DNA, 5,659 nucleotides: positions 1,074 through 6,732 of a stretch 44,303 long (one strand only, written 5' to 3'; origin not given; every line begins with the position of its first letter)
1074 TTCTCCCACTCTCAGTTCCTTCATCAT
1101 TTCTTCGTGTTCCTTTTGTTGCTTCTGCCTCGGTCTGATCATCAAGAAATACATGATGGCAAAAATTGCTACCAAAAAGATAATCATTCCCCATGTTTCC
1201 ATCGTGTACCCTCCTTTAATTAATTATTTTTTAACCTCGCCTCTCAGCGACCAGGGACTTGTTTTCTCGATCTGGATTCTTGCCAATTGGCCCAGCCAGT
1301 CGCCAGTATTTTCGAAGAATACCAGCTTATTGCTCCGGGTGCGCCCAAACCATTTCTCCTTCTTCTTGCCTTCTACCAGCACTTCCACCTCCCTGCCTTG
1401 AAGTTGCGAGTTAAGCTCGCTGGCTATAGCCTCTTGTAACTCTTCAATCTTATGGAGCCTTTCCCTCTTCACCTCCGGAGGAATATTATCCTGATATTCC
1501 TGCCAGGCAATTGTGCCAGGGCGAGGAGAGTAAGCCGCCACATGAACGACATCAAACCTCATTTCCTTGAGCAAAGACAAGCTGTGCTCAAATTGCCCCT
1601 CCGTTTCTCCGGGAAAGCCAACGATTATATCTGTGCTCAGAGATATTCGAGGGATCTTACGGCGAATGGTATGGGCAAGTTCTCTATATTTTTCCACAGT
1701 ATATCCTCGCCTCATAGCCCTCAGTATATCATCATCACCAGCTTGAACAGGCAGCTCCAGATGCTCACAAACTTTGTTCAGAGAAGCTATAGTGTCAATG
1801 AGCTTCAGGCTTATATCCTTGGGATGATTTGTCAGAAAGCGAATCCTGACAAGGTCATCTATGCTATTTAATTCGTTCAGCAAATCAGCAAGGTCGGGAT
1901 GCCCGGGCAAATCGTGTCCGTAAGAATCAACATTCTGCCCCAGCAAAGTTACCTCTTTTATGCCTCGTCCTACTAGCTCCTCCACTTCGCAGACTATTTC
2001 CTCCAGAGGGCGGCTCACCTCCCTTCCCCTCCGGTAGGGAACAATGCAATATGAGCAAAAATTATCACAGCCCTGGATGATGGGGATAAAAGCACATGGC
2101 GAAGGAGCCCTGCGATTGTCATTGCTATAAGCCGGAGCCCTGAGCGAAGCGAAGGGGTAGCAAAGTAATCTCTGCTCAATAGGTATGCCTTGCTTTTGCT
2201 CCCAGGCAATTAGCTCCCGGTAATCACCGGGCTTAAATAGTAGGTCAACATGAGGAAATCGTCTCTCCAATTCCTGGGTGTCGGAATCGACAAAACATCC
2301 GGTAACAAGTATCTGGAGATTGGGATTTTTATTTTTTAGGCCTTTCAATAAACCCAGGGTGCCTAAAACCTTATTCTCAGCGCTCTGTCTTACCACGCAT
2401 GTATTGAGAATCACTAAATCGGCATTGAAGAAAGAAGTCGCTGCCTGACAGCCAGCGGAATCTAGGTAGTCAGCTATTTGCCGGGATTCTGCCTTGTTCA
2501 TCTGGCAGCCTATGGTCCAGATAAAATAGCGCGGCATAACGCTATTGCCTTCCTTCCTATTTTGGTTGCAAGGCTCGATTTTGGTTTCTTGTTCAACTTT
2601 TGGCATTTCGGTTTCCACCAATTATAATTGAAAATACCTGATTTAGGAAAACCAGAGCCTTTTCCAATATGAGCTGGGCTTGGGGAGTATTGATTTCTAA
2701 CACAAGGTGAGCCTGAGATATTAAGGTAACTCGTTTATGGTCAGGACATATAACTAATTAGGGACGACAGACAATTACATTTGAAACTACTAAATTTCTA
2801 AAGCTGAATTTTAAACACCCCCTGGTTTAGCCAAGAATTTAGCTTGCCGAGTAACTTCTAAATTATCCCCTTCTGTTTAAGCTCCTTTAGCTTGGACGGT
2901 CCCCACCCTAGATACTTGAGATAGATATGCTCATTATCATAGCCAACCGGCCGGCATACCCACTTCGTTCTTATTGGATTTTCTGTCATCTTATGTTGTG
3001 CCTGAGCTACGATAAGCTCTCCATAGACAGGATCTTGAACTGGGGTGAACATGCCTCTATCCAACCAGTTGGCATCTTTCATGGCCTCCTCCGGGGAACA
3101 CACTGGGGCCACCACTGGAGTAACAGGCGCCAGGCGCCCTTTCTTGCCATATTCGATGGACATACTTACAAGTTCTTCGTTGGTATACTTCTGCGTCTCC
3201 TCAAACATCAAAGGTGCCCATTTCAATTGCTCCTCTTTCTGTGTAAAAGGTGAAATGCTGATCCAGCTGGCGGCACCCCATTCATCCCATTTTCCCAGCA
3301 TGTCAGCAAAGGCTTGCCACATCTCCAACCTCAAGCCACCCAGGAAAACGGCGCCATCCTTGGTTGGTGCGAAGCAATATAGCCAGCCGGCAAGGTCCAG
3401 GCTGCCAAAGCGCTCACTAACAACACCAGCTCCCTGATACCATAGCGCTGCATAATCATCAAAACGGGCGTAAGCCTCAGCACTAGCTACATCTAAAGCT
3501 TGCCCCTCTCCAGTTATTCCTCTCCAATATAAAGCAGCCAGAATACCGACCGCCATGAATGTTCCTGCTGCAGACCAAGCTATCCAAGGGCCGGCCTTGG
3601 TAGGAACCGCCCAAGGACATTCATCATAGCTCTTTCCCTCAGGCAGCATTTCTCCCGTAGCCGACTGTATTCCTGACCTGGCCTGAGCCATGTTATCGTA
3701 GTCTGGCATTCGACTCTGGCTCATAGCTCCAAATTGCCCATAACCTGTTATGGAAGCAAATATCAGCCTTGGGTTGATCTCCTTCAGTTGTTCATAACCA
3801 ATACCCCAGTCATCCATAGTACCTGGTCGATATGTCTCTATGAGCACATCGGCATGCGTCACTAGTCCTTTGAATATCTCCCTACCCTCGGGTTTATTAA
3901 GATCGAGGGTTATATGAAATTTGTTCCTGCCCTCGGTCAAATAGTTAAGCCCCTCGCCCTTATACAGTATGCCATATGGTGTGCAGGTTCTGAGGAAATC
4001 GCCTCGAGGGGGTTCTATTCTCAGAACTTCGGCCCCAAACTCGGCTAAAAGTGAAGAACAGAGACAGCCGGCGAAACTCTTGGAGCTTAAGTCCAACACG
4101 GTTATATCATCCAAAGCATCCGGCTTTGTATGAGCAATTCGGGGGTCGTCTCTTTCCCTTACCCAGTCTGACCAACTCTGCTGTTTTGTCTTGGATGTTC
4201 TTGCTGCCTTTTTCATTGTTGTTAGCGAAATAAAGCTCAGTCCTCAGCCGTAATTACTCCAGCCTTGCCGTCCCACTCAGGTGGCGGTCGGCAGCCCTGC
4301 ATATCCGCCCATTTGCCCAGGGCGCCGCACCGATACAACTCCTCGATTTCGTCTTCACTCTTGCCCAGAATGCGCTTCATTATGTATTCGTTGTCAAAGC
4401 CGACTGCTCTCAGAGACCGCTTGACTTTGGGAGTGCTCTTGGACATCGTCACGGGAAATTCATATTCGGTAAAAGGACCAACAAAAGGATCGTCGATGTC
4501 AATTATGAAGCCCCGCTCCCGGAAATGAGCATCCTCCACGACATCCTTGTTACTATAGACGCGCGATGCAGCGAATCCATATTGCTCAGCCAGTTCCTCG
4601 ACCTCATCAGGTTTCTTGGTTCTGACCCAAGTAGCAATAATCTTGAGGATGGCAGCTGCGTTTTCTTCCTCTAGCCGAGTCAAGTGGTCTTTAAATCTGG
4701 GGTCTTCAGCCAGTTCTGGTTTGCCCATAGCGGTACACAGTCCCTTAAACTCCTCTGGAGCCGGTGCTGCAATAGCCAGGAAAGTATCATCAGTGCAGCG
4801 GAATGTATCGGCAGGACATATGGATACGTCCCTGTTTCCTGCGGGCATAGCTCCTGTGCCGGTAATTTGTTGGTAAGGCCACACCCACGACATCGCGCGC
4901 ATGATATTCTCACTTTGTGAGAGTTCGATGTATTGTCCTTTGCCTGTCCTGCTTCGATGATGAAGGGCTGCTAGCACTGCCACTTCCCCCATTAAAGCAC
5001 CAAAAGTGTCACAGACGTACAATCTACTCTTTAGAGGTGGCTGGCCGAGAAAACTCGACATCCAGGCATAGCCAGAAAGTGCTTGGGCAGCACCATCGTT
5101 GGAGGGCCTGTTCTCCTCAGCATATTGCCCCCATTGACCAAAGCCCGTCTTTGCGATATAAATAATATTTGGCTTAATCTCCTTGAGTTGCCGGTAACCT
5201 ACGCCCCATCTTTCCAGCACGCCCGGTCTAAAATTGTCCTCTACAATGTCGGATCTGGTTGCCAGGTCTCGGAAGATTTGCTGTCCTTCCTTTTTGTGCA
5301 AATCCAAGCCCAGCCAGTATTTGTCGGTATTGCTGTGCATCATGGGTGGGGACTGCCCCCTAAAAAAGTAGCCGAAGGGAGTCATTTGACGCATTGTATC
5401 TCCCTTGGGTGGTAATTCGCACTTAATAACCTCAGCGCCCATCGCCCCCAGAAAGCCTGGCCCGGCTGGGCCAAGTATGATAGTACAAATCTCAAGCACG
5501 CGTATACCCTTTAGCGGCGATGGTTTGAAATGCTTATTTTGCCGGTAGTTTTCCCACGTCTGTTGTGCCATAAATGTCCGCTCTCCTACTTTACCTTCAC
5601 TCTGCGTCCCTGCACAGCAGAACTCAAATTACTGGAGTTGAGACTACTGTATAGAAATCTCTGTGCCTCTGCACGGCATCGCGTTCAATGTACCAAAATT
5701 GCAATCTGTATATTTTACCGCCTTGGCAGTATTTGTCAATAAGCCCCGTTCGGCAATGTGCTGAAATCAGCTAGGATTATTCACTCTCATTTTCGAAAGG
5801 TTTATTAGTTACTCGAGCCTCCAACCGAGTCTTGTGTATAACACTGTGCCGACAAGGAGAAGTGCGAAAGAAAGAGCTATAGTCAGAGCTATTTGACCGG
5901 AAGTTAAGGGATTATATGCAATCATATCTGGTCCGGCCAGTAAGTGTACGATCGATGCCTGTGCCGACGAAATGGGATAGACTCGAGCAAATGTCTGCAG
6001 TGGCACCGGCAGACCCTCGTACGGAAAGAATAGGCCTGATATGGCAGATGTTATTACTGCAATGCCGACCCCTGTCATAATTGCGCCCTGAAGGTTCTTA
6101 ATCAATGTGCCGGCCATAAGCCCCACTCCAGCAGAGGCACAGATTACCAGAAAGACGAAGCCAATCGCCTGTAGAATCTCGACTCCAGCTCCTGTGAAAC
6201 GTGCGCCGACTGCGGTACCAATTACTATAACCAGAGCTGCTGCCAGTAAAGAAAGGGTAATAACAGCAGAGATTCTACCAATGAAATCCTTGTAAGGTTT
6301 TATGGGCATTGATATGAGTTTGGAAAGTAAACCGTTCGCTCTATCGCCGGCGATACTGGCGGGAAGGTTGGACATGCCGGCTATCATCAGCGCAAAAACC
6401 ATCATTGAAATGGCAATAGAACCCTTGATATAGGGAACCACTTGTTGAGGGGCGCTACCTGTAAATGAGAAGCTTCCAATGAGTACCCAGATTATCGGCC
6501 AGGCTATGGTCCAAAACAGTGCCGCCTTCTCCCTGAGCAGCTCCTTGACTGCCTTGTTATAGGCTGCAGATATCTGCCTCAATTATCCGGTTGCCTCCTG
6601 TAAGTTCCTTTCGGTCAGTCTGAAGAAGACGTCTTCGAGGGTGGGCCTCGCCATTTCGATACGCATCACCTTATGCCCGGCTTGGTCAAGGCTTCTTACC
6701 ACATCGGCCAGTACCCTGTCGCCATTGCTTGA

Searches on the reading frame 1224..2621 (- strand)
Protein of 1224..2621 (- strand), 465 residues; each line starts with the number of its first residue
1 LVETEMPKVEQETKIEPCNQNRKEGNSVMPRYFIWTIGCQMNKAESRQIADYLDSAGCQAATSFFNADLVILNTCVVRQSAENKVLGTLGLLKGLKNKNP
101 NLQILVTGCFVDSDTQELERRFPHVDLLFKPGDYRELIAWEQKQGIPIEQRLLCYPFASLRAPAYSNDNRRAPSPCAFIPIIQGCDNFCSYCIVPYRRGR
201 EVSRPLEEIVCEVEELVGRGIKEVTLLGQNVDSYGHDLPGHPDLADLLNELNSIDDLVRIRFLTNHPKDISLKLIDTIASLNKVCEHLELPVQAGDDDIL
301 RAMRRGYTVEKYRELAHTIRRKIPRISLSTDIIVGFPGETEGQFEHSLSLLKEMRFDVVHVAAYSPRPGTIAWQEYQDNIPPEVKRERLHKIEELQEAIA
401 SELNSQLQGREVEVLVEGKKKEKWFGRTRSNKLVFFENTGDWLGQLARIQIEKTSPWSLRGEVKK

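Call 31: search_protein_families(library=pfam, max_evalue=0.00001, proteins=[window:1224-2621:-])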
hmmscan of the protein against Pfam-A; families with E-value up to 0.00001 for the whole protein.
window:1224-2621:- (465 aa): 3 families
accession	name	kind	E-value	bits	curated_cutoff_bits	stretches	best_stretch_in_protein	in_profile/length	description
PF04055.27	Radical_SAM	-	2.2e-29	103.2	29.5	1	179-351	1-166/166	Radical SAM superfamily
PF00919.26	UPF0004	-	5.7e-25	87.6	27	1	31-129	1-97/98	Uncharacterized protein family UPF0004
PF01938.26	TRAM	-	4.5e-13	49.3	21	1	407-463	3-60/61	TRAM domain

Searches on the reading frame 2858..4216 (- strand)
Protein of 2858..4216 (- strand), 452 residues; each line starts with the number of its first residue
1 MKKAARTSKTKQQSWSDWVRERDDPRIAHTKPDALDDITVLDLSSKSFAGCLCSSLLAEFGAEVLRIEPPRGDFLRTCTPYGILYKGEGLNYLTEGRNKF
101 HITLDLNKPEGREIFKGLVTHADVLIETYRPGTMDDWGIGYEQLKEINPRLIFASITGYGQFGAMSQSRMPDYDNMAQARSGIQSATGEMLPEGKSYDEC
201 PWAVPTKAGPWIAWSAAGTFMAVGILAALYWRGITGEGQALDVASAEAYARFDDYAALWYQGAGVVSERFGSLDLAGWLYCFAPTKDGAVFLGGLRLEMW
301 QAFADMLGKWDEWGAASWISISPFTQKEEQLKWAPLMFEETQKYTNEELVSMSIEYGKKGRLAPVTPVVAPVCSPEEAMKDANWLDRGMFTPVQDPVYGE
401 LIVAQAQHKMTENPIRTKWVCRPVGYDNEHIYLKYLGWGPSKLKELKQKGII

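Call 31: search_protein_families(library=pfam, max_evalue=0.00001, proteins=[window:2858-4216:-])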
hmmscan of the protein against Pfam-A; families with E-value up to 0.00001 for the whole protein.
window:2858-4216:- (452 aa): 1 family
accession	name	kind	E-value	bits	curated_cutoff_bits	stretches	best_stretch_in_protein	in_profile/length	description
PF02515.22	CoA_transf_3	-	9.4e-84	282.1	23.3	1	35-426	1-364/366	CoA-transferase family III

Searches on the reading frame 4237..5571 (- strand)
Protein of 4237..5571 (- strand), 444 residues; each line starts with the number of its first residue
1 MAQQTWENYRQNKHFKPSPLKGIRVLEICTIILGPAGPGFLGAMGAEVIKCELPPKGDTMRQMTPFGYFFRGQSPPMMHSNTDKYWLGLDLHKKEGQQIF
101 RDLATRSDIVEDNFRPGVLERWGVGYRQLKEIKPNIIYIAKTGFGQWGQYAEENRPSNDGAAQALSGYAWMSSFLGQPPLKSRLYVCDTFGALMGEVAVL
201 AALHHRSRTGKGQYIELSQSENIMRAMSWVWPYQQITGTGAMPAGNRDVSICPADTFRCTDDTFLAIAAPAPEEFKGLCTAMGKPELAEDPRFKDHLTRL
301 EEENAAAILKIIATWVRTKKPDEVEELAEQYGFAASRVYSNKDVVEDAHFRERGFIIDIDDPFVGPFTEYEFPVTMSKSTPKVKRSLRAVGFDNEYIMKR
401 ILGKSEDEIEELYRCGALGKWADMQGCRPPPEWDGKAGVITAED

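Call 31: search_protein_families(library=pfam, max_evalue=0.00001, proteins=[window:4237-5571:-])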
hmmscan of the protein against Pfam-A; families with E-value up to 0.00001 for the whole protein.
window:4237-5571:- (444 aa): 1 family
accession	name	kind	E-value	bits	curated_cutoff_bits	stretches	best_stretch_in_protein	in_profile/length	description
PF02515.22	CoA_transf_3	-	1.1e-103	347.6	23.3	1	20-392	1-364/366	CoA-transferase family III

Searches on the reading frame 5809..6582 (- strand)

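Call 31: search_protein_families(library=pfam, max_evalue=0.00001, proteins=[window:5809-6582:-])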
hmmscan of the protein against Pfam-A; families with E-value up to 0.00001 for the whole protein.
window:5809-6582:- (257 aa): 2 families
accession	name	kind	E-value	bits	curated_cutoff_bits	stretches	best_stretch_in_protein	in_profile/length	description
PF01061.29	ABC2_membrane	-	4.4e-19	69.3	26.9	1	3-211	2-206/211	ABC-2 type transporter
PF12698.13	ABC2_membrane_3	-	2.2e-15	57.1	31.6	1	55-254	162-346/347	ABC-2 family transporter protein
